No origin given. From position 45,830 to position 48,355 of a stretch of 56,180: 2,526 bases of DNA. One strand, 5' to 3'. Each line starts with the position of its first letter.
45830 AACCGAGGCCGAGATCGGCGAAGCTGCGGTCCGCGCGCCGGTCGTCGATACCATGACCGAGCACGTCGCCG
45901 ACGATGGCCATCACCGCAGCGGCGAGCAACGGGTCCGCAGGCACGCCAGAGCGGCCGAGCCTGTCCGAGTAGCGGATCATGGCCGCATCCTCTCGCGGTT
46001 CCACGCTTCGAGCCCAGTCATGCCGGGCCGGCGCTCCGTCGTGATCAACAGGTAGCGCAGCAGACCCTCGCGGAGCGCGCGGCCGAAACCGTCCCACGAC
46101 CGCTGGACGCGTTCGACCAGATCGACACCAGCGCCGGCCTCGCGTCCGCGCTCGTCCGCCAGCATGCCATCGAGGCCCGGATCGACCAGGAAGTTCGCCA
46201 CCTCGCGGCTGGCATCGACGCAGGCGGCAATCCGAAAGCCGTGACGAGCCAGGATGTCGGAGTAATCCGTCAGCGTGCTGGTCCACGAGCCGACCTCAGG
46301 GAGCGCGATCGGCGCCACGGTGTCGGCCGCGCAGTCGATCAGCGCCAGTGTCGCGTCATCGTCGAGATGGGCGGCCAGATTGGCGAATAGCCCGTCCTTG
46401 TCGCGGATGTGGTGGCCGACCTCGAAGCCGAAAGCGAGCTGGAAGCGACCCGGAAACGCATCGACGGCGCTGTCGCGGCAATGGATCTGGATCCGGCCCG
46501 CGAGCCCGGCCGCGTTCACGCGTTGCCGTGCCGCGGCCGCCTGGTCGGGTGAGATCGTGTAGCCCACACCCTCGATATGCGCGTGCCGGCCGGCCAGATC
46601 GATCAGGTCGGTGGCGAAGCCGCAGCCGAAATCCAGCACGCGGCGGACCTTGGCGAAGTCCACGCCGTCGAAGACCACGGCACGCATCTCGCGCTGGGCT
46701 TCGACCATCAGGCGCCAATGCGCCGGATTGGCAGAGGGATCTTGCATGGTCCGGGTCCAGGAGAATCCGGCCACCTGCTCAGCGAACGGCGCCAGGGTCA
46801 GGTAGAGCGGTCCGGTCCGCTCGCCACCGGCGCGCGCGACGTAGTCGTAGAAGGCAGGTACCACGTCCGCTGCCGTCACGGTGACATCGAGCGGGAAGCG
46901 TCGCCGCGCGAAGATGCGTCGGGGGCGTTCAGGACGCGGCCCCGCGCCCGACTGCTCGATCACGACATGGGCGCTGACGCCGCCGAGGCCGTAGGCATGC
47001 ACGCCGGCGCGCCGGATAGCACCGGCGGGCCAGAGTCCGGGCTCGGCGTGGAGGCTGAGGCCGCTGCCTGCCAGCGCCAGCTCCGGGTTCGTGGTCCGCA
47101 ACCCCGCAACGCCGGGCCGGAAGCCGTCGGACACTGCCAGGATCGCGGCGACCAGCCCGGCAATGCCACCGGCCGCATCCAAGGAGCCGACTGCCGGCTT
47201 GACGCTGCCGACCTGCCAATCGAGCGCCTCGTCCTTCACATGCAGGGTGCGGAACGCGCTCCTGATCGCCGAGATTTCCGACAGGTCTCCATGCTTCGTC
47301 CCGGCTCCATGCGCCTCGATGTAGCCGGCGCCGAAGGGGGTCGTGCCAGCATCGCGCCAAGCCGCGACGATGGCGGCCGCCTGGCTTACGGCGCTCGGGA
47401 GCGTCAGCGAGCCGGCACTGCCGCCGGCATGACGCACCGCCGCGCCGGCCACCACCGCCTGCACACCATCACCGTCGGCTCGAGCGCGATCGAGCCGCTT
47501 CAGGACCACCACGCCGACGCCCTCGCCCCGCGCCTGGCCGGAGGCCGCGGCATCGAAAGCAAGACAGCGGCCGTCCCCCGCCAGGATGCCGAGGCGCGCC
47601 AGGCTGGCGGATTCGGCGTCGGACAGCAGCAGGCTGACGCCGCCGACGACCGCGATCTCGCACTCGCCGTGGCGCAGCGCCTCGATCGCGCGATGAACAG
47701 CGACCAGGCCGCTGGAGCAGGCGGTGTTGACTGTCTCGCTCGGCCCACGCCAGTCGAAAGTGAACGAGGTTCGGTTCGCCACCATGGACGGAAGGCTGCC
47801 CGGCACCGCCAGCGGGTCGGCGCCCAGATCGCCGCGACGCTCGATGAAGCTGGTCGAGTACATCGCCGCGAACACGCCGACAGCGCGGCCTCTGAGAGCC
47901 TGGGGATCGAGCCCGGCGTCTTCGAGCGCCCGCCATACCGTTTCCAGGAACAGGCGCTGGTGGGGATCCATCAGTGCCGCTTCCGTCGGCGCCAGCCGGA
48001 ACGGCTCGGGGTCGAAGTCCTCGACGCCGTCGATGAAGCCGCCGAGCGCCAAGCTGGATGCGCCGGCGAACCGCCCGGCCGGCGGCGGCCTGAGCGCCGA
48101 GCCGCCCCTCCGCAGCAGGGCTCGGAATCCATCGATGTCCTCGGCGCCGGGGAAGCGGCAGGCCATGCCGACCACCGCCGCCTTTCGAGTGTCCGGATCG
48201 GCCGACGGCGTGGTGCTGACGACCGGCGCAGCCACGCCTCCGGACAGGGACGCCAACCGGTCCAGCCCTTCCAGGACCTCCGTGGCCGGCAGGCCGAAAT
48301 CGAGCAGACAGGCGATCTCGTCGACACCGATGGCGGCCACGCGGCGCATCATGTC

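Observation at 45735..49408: Carrier-less LLM-KS0-MT protein forming a module split over three polypeptides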

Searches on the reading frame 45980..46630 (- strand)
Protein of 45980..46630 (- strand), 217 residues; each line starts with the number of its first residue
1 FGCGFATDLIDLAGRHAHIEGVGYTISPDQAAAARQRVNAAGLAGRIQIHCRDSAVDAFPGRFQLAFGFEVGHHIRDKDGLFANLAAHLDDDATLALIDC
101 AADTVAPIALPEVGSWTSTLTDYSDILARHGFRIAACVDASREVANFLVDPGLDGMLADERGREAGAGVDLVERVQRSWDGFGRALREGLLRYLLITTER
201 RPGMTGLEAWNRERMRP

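Call 27: search_solved_structures(query=window:45980-46630:-, max_evalue=0.01, show_alignments=2)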
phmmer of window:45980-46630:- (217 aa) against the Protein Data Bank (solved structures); distinct sequences matched with E-value up to 0.01: 9.
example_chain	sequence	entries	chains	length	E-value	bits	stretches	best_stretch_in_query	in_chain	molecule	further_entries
6ecw_A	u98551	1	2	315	1.6e-38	135.7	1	1-200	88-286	StiD protein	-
6ecu_A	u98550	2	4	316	1.6e-38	135.6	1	1-200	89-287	StiD protein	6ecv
6ecx_A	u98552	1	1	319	2.4e-35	125.2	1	1-199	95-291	StiE protein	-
6ect_A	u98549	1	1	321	2.4e-35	125.2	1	1-199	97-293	StiE protein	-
6hp1_A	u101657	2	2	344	3.3e-29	105.2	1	1-156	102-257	Putative polyketide synthase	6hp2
3bus_A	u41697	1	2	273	9.9e-05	25.2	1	2-101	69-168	Methyltransferase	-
7v6h_A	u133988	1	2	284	0.00017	24.4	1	2-144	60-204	Cyclopropane fatty-acyl-phospholipid synthase-like methyltransferase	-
6uv6_A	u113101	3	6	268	0.001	21.8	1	2-100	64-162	D-glucose O-methyltransferase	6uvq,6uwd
8tji_A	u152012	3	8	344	0.0061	19.3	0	2-72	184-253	RedM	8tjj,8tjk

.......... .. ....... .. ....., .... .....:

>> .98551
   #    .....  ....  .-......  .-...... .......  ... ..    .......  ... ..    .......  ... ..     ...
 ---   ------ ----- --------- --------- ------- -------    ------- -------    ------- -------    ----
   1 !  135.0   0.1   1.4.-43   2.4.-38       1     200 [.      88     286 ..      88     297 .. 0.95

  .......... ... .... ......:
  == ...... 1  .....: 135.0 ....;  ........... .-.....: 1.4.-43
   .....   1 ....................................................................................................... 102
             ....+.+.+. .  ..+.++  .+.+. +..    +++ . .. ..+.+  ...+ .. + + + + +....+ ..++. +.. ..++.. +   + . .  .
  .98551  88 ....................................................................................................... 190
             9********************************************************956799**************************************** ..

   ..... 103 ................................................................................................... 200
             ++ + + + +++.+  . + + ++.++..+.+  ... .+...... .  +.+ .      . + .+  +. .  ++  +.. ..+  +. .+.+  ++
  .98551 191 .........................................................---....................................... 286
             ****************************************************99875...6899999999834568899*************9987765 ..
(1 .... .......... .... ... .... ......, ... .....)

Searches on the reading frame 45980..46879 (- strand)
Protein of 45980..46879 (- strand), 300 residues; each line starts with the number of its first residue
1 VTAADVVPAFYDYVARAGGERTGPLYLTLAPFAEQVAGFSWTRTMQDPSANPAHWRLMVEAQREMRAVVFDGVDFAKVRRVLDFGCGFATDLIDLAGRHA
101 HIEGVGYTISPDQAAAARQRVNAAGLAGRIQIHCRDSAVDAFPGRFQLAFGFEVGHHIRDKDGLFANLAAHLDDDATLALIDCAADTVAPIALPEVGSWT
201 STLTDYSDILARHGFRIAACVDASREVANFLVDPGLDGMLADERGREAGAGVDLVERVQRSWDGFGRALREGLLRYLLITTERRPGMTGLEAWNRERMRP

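Call 67: search_solved_structures(query=window:45980-46879:-, max_evalue=0.001, show_alignments=3)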
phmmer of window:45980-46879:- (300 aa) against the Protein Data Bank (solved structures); distinct sequences matched with E-value up to 0.001: 17.
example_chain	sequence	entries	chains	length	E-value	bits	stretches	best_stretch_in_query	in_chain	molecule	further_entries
6ecw_A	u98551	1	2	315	7.1e-56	192.7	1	9-283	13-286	StiD protein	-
6ecx_A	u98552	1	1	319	3.7e-53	183.7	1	5-282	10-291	StiE protein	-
6ecu_A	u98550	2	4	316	8.1e-53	182.6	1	23-283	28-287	StiD protein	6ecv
6ect_A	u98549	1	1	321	6.1e-52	179.7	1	25-282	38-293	StiE protein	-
6hp1_A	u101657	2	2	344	7.5e-46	159.7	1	10-239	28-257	Putative polyketide synthase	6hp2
8tji_A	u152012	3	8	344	2.6e-07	33.2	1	46-155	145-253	RedM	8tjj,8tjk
3bus_A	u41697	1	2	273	4.6e-07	32.4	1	74-184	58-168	Methyltransferase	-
6uv6_A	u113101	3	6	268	9.7e-07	31.3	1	73-183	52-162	D-glucose O-methyltransferase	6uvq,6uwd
9sm3_A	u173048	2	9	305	4.3e-06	29.2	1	47-143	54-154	Methyltransferase domain protein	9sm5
4z2y_A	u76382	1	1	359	7.6e-06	28.4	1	41-146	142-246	CalO6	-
7v6h_A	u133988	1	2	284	7.7e-06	28.4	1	76-227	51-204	Cyclopropane fatty-acyl-phospholipid synthase-like methyltransferase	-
4qvg_A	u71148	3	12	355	8.8e-06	28.2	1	65-146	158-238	SibL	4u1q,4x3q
22ow_A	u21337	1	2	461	5.9e-05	25.5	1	69-183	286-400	Methyltransferase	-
9sm0_A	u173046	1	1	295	0.00034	23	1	62-144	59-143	Methyltransferase domain-containing protein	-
3mcz_A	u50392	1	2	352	0.00064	22.1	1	41-134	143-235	O-methyltransferase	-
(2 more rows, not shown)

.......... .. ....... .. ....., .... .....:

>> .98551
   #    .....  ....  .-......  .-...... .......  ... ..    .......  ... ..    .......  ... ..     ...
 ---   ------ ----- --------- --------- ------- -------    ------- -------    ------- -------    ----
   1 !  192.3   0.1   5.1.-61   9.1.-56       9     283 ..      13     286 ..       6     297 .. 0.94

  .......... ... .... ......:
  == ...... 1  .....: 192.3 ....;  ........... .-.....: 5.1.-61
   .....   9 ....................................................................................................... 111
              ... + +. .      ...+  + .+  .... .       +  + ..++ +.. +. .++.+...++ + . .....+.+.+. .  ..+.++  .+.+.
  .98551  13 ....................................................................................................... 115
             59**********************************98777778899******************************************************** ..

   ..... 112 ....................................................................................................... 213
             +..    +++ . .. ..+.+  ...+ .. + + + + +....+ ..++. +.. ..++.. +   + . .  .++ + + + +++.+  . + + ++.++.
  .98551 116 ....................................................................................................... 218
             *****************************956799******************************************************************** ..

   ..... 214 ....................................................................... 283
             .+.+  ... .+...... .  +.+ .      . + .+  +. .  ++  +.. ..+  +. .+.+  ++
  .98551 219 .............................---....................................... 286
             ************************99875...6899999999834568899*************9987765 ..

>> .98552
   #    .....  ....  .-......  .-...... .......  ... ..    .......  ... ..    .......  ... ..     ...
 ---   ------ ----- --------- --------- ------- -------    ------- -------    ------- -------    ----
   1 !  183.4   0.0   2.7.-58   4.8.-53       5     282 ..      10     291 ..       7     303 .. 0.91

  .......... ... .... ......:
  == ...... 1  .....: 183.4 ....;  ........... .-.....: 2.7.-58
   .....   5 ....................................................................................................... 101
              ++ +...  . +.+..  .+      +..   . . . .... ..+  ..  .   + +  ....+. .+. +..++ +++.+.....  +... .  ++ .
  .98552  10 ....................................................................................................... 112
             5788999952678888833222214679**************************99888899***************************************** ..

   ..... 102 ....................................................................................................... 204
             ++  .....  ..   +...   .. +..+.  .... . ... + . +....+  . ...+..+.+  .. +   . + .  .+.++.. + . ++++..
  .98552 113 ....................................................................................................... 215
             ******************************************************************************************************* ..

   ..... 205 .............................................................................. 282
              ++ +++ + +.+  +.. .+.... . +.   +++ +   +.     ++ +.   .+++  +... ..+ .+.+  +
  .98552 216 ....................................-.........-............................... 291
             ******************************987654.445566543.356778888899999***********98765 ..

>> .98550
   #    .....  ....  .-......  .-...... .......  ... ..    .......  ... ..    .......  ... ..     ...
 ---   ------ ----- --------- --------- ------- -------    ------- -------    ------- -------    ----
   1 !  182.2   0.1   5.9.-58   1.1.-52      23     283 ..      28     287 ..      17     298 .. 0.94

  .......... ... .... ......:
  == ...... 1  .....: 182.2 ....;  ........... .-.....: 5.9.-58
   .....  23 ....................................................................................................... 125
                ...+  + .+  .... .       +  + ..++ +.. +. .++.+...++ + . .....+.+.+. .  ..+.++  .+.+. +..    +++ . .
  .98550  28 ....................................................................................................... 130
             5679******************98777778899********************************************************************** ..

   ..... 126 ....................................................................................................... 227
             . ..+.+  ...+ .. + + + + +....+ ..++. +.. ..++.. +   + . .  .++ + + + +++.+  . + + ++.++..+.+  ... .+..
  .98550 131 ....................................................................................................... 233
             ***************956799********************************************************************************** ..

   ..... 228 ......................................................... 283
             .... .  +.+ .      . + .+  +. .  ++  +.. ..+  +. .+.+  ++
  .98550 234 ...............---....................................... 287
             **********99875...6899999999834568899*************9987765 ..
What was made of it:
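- Closest known: StiD and StiE O-methyltransferase domains of the stigmatellin cis-AT PKS. Same: The full-length domain aligns over 275 residues, lid region included, at E 7e-56 and 4e-53 (call 67).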

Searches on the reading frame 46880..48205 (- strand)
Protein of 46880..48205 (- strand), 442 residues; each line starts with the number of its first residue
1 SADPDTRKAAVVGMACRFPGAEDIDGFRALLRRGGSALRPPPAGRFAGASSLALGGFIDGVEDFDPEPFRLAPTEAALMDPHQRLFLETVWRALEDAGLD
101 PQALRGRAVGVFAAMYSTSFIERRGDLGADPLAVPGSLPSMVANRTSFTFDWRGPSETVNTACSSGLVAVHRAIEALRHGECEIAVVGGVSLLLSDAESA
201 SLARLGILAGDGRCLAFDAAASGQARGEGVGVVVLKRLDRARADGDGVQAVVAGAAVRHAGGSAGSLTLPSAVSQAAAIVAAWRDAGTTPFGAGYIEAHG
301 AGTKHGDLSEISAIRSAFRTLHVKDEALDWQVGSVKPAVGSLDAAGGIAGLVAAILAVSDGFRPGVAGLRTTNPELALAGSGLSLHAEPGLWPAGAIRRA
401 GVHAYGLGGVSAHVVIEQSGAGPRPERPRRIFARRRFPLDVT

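Call 29: search_solved_structures(query=window:46880-48205:-, max_evalue=1e-40, show_alignments=1)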
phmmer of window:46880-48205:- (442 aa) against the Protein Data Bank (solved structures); distinct sequences matched with E-value up to 1e-40: 74 (the best 60 are shown).
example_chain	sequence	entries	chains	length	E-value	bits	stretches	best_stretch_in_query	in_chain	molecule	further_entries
7zma_A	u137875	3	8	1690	6.7e-131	440.2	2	9-419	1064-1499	Putative polyketide synthase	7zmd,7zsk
4na1_A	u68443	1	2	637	8.5e-89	301.5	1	4-419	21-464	Polyketide synthase PksJ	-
4na2_A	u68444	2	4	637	2.8e-87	296.5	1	4-419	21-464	Polyketide synthase PksJ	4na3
4qyr_A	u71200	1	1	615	1.4e-81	277.7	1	3-435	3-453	AT-less polyketide synthase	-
7uwr_A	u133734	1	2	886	5.2e-80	272.6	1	9-419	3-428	Narbonolide/10-deoxymethynolide synthase PikA1, modules 1 and 2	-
4zdn_A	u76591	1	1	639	1.1e-77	264.9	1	9-429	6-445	AT-less polyketide synthase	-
4mz0_A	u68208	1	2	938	2.4e-77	263.8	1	8-419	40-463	CurL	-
6mhk_A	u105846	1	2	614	3.2e-77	263.4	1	5-419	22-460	Polyketide synthase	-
9jj9_B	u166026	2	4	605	6.8e-77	262.3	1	8-426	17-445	Polyketide synthase GfsA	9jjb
2hg4_A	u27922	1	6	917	3.1e-76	260.1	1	9-426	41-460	6-Deoxyerythronolide B Synthase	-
8in9_A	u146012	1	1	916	4.3e-76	259.7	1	8-426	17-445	Polyketide synthase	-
7vee_A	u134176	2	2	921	2.1e-74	254.1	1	8-426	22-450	Polyketide synthase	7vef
9iyw_A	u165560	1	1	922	2.1e-74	254.1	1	8-426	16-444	Polyketide synthase,GfsA KSQ-AncAT chimeric protein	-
9f48_A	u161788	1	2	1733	4.9e-74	252.9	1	10-418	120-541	Polyketide synthase Pks13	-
4tkt_A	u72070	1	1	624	1.5e-73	251.2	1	9-418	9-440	AT-less polyketide synthase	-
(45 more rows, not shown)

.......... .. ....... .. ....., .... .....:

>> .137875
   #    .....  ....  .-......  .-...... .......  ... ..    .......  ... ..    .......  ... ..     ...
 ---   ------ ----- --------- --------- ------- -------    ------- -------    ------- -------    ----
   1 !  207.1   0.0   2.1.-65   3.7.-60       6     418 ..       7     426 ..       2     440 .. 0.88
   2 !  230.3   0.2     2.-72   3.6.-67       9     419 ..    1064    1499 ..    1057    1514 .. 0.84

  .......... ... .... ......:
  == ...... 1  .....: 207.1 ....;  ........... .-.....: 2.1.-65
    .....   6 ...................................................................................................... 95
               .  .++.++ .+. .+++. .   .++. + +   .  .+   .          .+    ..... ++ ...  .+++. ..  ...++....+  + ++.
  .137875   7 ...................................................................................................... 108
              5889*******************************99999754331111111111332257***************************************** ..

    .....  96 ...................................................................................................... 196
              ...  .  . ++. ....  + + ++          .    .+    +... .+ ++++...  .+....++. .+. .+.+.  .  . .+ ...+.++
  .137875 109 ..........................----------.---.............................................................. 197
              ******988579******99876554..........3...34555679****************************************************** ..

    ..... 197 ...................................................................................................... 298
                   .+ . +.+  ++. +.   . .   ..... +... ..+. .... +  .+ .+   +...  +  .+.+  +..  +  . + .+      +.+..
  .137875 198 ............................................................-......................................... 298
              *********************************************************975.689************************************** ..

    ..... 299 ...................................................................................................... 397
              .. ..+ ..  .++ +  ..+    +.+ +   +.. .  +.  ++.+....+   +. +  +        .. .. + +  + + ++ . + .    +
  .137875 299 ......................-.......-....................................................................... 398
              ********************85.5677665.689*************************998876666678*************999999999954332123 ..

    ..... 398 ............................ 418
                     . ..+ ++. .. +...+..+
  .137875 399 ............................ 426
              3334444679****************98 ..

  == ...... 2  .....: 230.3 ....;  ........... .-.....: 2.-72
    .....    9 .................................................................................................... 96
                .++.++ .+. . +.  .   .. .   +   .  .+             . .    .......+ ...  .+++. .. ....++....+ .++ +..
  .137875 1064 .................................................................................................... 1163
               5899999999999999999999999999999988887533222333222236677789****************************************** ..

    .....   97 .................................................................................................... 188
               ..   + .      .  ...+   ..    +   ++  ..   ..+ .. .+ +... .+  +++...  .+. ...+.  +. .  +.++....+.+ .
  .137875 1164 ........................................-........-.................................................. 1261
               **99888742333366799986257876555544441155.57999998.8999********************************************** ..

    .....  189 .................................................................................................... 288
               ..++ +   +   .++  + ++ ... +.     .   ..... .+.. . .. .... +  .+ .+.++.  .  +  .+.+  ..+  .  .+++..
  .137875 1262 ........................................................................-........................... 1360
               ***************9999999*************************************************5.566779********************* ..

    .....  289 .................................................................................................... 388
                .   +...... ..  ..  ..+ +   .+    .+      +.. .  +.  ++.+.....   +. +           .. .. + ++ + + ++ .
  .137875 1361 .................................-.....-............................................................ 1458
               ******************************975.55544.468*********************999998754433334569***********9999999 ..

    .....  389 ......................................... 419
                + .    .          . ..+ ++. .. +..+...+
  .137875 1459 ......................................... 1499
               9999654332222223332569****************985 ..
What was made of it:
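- Checked: In the HMMER alignment to chain 7ZMA, '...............' aligns with '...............' (call 29).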
